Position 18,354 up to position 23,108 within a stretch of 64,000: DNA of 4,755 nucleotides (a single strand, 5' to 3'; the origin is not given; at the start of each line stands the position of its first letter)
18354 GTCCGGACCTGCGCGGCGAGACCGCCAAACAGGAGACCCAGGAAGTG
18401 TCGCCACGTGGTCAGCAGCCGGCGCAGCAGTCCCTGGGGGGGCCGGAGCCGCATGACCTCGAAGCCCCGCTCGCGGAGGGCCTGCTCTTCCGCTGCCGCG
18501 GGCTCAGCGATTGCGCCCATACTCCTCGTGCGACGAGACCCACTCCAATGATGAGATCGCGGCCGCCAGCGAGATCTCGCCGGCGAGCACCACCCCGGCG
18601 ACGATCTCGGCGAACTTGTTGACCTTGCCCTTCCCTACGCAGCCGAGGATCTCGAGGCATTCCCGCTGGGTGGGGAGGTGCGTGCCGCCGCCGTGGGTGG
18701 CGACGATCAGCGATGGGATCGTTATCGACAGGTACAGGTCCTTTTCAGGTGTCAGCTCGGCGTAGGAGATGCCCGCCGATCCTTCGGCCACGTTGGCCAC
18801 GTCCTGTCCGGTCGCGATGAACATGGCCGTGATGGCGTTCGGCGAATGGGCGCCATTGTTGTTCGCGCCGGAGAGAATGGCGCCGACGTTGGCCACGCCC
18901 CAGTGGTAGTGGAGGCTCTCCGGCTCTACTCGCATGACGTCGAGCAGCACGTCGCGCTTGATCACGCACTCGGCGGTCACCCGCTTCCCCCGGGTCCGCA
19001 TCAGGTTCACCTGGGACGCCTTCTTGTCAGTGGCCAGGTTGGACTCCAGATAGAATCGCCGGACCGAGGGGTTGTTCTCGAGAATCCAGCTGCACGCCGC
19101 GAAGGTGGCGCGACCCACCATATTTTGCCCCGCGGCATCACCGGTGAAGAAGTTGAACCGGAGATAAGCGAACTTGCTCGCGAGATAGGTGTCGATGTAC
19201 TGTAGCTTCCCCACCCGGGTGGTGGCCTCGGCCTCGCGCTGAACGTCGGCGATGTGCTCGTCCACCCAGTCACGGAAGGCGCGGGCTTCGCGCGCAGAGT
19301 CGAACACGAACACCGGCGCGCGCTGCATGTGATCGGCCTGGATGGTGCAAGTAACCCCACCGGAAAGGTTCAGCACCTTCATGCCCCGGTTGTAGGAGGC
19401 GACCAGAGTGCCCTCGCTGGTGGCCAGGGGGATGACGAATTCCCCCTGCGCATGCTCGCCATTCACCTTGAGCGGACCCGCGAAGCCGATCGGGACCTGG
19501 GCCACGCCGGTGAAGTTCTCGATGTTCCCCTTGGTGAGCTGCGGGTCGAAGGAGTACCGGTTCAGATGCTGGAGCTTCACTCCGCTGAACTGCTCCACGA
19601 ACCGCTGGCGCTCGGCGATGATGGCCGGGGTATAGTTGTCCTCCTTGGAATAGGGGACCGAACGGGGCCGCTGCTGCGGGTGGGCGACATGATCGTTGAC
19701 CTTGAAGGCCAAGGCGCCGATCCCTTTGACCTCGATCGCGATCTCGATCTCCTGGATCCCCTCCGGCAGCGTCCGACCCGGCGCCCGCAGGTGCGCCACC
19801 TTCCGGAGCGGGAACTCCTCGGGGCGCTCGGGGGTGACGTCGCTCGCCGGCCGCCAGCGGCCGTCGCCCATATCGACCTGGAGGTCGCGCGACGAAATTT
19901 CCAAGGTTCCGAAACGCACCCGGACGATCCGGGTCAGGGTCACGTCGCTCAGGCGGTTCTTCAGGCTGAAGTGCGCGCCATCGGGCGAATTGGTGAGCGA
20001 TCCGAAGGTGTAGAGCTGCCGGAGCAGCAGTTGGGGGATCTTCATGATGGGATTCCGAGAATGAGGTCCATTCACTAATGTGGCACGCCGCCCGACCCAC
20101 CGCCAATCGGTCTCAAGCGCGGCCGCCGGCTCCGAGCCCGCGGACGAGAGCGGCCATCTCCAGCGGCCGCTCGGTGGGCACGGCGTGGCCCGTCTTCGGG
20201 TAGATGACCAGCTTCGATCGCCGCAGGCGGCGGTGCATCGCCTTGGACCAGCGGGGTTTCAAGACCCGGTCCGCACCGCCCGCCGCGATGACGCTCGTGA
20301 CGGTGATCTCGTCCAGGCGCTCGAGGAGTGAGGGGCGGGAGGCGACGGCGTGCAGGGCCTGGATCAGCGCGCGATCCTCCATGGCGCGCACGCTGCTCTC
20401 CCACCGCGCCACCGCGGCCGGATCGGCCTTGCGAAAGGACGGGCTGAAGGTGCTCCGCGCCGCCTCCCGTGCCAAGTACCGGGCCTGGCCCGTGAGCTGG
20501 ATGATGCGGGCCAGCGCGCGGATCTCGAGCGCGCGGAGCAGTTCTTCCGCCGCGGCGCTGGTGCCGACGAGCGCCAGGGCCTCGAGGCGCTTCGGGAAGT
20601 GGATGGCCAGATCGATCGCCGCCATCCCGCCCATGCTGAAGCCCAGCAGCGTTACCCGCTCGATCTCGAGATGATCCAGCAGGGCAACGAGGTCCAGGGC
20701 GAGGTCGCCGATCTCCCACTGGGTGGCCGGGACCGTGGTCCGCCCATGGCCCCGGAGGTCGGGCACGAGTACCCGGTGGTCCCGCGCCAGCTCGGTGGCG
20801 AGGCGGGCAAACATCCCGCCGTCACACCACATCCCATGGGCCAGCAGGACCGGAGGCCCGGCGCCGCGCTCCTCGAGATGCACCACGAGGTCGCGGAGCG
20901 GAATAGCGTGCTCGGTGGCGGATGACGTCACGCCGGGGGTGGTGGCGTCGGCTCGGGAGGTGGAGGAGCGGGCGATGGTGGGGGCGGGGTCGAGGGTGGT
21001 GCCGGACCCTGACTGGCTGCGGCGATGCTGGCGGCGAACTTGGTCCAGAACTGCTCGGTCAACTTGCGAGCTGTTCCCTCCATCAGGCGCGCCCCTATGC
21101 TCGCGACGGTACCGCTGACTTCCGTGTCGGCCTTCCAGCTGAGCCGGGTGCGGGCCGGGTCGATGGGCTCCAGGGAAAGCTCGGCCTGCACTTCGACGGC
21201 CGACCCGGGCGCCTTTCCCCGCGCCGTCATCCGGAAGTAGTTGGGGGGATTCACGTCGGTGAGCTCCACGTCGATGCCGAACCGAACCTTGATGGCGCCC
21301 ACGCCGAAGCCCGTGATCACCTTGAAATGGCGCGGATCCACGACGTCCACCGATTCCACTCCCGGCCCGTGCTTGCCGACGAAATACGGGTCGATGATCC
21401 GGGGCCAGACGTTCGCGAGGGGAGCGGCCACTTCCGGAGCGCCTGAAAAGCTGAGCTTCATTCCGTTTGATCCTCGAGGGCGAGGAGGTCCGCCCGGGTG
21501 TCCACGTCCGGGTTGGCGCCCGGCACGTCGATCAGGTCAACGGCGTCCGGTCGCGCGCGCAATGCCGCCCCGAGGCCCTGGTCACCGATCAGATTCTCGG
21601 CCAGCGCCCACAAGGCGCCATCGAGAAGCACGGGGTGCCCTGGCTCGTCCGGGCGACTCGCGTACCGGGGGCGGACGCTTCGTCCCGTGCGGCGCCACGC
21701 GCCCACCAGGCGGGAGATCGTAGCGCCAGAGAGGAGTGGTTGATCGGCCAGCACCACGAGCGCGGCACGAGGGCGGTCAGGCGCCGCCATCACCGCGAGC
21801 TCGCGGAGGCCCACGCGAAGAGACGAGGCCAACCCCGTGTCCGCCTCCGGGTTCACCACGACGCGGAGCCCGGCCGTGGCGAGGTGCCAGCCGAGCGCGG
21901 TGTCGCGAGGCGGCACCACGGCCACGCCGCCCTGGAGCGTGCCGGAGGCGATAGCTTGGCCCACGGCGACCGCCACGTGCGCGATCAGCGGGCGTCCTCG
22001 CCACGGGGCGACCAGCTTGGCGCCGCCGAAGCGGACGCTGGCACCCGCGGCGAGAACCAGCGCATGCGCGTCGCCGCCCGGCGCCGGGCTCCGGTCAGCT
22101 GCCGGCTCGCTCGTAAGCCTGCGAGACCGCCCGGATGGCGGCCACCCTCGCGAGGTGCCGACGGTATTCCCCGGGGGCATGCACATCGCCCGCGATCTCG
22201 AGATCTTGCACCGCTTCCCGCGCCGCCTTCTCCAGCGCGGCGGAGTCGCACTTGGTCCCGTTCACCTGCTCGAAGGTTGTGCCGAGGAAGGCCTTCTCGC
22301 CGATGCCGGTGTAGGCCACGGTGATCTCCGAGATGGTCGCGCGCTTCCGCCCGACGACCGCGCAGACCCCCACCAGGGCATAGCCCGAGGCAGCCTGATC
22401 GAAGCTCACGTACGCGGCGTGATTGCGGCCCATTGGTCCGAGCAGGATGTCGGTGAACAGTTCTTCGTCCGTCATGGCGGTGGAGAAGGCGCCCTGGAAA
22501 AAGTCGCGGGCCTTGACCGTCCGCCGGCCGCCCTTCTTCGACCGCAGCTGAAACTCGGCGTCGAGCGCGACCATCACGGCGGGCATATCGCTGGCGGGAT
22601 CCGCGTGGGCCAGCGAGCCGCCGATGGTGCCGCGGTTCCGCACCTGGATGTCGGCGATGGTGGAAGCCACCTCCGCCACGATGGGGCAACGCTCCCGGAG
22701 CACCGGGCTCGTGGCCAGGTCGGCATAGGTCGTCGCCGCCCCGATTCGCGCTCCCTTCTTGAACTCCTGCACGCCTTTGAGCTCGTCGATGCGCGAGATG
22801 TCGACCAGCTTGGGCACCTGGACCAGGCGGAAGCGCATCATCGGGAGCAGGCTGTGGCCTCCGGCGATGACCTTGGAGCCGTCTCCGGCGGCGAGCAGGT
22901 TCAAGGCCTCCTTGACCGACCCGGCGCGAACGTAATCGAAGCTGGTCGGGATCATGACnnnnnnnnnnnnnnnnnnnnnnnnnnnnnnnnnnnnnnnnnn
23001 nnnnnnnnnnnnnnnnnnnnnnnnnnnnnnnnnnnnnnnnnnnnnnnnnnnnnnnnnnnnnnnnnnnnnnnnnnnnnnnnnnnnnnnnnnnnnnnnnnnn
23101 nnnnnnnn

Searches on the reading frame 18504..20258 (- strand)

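Call 52: search_protein_families(library=pfam, proteins=[window:18504-20258:-], max_evalue=0.00001)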
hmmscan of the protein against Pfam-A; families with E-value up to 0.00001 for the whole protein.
window:18504-20258:- (584 aa): 2 families
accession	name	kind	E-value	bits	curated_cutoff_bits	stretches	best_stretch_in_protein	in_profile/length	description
PF00368.23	HMG-CoA_red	-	2e-126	422.3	27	1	214-582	2-368/368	Hydroxymethylglutaryl-coenzyme A reductase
PF25653.1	HMG-CoA_red_N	-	1.3e-28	100.2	27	1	78-191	1-114/115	Hydroxymethylglutaryl-CoA reductase, N-terminal domain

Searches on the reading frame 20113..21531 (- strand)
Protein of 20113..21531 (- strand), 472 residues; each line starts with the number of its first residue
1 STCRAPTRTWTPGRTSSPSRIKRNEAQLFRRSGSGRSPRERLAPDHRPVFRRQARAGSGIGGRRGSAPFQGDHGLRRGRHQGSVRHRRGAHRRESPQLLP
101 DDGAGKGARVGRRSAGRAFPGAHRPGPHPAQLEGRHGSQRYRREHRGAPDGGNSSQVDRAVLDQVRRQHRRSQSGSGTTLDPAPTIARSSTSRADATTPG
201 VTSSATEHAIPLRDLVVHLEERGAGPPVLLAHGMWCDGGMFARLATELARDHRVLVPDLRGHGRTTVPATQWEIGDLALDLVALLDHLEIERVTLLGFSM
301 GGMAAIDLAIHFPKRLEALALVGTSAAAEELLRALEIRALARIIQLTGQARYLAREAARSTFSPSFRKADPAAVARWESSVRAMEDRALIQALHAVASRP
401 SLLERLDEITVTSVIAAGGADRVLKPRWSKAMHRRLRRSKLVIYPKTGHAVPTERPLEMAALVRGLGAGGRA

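Call 52: search_protein_families(library=pfam, proteins=[window:20113-21531:-], max_evalue=0.00001)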
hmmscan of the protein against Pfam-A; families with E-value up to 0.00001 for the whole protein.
window:20113-21531:- (472 aa): 4 families
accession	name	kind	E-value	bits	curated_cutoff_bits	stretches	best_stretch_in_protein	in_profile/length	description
PF12697.13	Abhydrolase_6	-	7.4e-25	89.3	26.3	1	228-461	1-216/217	Alpha/beta hydrolase family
PF00561.26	Abhydrolase_1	-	1.6e-24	87.4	25.8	1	226-452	1-241/245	alpha/beta hydrolase fold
PF12146.15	Hydrolase_4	-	1.2e-19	71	27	1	228-455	7-238/239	Serine aminopeptidase, S33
PF00975.26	Thioesterase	-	3.6e-06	27.8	26.4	1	237-383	12-161/226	Thioesterase domain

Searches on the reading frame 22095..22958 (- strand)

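Call 52: search_protein_families(library=pfam, proteins=[window:22095-22958:-], max_evalue=0.00001)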
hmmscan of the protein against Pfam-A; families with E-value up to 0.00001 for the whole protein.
window:22095-22958:- (287 aa): 2 families
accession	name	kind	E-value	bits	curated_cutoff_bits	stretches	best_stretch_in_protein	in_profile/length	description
PF00941.27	FAD_binding_5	-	2.2e-53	181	27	1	6-172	2-166/170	FAD binding domain in molybdopterin dehydrogenase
PF03450.22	CO_deh_flav_C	-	3.7e-13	49.9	25.5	1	182-280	2-101/102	CO dehydrogenase flavoprotein C-terminal domain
